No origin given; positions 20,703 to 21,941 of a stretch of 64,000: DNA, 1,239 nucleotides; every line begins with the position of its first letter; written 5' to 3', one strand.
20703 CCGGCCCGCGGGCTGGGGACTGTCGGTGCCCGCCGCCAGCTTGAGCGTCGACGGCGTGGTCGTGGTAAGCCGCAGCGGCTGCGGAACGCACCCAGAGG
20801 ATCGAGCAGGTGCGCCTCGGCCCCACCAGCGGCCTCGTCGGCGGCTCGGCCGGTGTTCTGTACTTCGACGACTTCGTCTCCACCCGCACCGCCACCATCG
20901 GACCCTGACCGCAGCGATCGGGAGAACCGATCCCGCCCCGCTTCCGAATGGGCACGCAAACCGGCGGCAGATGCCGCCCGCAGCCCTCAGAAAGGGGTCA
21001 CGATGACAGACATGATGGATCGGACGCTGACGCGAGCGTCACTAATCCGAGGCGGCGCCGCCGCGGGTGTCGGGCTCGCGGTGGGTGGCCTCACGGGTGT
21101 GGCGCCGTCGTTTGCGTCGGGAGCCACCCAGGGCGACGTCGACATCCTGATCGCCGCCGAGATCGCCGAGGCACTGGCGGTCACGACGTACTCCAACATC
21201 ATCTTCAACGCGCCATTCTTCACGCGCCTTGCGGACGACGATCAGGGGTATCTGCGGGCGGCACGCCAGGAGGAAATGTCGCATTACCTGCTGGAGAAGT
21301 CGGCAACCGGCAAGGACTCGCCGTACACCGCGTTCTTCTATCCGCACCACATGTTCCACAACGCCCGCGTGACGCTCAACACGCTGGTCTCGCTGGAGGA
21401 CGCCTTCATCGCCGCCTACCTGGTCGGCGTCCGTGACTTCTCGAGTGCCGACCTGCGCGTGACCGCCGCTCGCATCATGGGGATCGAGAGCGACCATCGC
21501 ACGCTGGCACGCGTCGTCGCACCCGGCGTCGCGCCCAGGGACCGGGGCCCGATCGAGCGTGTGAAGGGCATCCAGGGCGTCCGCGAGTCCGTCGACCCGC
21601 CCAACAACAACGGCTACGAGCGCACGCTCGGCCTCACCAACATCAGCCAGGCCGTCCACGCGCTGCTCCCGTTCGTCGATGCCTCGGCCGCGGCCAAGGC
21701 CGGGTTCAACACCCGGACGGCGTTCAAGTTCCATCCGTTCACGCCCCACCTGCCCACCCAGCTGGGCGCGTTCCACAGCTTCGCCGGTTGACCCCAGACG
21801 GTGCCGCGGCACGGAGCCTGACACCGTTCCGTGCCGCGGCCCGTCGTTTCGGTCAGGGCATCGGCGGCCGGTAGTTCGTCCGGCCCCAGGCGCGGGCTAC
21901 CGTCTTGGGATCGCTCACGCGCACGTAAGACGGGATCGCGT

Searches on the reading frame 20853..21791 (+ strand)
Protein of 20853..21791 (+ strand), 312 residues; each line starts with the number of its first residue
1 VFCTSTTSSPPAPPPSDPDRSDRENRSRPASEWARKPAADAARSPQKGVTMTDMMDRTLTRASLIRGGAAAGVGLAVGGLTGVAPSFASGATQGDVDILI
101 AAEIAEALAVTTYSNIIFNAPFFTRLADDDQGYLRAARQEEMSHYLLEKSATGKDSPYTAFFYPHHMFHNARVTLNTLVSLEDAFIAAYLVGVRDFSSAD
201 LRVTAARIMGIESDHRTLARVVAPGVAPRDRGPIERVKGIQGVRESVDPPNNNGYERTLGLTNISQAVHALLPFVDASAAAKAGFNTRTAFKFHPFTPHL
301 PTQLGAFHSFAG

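Call 79: search_protein_families(library=pfam, max_evalue=0.001, proteins=[window:20853-21791:+])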
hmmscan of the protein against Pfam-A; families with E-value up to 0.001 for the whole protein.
window:20853-21791:+ (312 aa): 1 family
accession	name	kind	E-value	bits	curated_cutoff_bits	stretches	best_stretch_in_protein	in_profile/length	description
PF13668.12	Ferritin_2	-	2e-07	31.7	24.7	1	94-221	1-134/138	Ferritin-like domain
